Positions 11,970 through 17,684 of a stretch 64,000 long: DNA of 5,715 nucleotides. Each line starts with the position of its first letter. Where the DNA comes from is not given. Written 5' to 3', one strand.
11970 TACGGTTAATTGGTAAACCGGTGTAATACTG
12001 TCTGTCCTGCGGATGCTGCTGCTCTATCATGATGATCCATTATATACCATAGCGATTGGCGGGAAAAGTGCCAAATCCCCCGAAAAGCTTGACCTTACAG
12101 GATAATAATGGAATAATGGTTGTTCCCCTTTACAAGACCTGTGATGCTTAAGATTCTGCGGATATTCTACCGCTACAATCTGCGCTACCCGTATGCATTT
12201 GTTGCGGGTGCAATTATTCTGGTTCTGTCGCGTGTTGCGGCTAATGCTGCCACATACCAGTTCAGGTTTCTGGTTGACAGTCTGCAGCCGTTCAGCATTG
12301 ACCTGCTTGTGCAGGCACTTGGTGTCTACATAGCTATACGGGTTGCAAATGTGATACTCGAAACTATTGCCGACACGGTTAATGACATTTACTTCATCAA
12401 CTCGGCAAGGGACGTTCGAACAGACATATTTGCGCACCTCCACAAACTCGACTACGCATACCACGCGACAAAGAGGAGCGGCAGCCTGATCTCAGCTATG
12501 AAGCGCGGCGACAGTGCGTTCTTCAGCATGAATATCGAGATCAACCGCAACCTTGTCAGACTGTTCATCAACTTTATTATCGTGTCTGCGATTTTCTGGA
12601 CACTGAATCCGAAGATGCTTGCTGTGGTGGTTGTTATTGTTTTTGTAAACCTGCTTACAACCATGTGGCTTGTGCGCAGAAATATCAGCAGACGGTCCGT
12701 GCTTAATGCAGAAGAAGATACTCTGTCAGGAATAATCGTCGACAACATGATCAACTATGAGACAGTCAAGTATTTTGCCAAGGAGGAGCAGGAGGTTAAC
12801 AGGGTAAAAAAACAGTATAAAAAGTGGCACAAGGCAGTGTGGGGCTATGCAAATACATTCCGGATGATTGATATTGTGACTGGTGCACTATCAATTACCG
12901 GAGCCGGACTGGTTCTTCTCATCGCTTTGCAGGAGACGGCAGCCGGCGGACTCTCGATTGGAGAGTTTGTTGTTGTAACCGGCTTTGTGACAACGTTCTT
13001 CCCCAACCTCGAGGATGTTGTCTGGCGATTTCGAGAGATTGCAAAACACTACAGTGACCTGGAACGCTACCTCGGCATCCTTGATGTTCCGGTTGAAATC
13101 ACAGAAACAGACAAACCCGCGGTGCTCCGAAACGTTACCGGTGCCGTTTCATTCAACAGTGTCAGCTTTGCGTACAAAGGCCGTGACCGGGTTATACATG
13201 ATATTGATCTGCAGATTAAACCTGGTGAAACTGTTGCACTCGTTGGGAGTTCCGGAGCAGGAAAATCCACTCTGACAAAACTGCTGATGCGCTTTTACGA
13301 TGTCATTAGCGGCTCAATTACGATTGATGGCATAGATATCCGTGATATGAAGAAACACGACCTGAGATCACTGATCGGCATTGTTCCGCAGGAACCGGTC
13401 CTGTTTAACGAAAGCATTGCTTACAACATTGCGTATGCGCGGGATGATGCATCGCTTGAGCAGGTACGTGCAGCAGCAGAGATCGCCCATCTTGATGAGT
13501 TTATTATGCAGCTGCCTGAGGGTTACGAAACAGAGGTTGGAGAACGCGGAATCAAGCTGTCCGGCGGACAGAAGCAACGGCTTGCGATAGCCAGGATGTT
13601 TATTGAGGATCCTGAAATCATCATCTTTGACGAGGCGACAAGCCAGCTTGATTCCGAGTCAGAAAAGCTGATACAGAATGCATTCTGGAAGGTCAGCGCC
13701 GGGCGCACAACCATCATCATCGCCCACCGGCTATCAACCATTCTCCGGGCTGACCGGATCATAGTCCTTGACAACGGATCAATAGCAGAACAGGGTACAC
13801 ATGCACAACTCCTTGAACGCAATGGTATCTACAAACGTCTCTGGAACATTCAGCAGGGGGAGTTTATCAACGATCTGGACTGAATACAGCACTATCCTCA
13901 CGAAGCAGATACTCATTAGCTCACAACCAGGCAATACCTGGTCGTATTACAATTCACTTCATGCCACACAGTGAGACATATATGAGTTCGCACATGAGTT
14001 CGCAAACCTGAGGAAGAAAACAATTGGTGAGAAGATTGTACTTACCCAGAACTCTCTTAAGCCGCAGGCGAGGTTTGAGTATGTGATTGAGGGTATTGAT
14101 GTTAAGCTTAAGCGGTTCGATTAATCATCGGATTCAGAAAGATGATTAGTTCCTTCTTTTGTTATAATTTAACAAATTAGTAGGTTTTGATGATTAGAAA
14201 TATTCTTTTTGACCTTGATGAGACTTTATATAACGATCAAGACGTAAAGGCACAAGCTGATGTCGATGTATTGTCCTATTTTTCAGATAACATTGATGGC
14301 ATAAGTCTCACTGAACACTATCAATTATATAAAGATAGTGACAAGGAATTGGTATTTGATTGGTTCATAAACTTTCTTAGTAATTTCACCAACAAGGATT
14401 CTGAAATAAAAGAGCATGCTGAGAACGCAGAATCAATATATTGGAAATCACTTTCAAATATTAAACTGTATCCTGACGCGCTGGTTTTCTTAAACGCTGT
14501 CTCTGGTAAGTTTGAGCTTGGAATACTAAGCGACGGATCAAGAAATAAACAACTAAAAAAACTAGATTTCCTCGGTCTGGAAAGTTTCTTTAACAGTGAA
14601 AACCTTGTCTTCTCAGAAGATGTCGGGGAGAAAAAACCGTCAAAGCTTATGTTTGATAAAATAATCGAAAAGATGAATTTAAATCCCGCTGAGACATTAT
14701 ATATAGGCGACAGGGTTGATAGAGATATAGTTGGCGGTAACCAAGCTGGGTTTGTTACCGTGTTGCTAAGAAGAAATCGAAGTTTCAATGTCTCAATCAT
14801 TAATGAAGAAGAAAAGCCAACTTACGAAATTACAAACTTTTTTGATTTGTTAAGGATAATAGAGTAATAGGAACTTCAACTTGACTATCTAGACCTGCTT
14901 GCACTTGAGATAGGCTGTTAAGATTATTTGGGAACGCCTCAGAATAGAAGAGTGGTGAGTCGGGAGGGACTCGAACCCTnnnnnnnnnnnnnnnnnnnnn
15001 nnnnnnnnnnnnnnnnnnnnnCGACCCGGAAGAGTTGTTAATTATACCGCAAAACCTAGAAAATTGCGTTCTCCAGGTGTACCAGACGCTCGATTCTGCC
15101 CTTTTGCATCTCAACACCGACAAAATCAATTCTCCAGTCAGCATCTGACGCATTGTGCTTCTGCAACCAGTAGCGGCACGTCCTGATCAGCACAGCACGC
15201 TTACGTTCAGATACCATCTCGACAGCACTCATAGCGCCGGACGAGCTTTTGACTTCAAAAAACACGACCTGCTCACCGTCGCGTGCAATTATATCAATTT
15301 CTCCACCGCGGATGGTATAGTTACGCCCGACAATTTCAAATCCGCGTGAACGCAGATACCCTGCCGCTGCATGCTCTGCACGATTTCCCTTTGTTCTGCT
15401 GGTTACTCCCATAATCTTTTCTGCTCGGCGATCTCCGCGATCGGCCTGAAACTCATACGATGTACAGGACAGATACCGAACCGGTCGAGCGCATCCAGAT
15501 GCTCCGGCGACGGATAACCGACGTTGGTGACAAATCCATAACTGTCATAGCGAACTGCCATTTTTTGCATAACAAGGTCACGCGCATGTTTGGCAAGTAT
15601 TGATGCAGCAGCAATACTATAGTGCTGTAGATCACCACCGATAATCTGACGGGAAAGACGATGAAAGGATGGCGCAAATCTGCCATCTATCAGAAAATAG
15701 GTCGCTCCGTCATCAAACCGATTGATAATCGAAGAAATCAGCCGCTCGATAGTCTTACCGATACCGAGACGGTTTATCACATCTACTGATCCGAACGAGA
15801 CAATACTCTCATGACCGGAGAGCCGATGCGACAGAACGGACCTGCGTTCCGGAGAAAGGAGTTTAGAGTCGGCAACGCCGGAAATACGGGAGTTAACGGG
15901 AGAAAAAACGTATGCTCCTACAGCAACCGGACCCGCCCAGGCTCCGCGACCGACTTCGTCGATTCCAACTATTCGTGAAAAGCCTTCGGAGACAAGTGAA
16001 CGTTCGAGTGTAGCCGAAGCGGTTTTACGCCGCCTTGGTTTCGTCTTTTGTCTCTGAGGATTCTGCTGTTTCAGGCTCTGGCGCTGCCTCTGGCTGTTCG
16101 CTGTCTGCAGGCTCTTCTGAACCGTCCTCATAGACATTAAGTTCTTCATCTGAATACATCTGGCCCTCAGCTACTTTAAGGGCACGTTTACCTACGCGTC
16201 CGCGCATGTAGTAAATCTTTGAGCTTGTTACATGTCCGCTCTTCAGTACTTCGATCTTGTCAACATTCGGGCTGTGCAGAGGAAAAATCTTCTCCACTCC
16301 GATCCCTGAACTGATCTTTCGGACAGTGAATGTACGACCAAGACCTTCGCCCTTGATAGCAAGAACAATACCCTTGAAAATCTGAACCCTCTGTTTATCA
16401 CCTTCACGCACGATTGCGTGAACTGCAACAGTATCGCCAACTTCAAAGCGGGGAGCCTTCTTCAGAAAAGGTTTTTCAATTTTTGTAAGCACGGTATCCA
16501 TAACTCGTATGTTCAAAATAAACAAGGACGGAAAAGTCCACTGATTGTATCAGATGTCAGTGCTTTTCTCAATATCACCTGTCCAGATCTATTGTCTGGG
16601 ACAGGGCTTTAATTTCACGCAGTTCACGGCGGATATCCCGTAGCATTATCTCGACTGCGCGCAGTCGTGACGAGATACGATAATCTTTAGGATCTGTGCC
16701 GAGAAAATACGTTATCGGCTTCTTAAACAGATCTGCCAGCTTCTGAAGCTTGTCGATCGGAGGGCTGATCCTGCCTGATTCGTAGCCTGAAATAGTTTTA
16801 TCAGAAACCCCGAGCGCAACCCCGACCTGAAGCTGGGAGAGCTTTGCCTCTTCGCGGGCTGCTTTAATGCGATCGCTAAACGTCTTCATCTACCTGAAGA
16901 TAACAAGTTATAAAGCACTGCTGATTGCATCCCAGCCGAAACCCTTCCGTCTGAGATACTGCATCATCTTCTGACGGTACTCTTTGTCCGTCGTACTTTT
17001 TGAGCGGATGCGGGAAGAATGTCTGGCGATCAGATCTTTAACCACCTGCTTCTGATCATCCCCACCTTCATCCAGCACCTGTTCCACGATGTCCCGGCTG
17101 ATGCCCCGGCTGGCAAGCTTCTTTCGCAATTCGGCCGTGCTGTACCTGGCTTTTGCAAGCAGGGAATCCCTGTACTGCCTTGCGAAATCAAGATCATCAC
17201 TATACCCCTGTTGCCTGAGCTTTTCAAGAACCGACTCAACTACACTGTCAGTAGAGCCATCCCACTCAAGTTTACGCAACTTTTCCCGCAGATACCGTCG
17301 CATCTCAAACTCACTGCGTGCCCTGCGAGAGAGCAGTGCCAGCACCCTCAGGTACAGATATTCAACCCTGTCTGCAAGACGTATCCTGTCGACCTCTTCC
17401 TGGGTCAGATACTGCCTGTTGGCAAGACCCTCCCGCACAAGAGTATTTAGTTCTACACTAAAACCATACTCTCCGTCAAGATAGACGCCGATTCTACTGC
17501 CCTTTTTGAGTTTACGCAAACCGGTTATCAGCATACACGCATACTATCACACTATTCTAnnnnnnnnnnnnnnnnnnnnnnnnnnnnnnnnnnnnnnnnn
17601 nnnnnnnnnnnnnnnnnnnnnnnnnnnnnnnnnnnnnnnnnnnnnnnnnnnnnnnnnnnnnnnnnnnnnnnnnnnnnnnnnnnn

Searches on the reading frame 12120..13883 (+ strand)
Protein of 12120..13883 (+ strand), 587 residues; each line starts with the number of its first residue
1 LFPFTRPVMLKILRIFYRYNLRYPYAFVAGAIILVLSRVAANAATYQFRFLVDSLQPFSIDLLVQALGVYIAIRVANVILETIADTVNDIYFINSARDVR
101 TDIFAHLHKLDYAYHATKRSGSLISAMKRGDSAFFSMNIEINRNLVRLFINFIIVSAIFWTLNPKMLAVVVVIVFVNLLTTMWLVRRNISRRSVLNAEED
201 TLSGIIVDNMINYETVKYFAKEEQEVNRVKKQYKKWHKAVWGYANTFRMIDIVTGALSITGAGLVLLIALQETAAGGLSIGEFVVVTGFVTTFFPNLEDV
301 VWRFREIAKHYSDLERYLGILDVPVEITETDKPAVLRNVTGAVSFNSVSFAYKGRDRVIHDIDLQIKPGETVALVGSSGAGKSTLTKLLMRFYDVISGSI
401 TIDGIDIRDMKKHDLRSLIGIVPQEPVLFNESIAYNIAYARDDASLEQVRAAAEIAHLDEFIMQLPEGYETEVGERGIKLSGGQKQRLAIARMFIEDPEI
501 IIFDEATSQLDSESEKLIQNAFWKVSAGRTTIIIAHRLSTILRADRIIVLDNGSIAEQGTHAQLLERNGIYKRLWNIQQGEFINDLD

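Call 11: search_protein_families(library=pfam, proteins=[window:12120-13883:+], max_evalue=0.001)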
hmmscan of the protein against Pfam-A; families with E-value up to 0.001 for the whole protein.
window:12120-13883:+ (587 aa): 4 families
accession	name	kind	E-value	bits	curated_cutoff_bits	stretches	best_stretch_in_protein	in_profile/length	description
PF00005.33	ABC_tran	-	7e-34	117.8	25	1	360-508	2-137/137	ABC transporter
PF00664.28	ABC_membrane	-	9.2e-26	91.6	28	1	29-294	3-271/274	ABC transporter transmembrane region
PF02463.25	SMC_N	-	4.4e-05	23.5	40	0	436-549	135-210/220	RecF/RecN/SMC N terminal domain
PF03193.22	RsgA_GTPase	-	0.00034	20.9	30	0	358-390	96-127/174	RsgA GTPase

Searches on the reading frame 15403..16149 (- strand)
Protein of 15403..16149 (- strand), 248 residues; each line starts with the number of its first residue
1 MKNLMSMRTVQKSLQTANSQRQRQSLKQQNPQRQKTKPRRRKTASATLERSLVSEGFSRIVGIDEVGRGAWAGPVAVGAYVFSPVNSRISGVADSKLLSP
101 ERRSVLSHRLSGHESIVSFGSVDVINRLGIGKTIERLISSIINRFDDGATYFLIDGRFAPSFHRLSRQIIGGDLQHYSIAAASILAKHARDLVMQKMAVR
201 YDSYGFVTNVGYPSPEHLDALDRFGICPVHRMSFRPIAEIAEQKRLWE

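Call 11: search_protein_families(library=pfam, proteins=[window:15403-16149:-], max_evalue=0.001)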
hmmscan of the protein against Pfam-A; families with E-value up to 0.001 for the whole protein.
window:15403-16149:- (248 aa): 1 family
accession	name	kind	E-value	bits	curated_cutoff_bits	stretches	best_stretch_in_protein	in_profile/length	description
PF01351.25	RNase_HII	-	2.2e-27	96.7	25.8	1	61-235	1-197/199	Ribonuclease HII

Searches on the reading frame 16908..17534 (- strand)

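Call 11: search_protein_families(library=pfam, proteins=[window:16908-17534:-], max_evalue=0.001)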
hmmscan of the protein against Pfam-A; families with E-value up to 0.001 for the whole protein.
window:16908-17534:- (208 aa): 3 families
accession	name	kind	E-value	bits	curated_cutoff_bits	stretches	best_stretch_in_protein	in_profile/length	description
PF21982.2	RecX_HTH1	-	1.8e-16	60.2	26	2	125-155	8-38/40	RecX, first three-helix domain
PF21981.2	RecX_HTH3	-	3.5e-09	37.1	26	1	177-208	16-48/48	RecX, third three-helix domain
PF02631.22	RecX_HTH2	-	9.1e-07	29.5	26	1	113-154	1-42/42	RecX, second three-helix domain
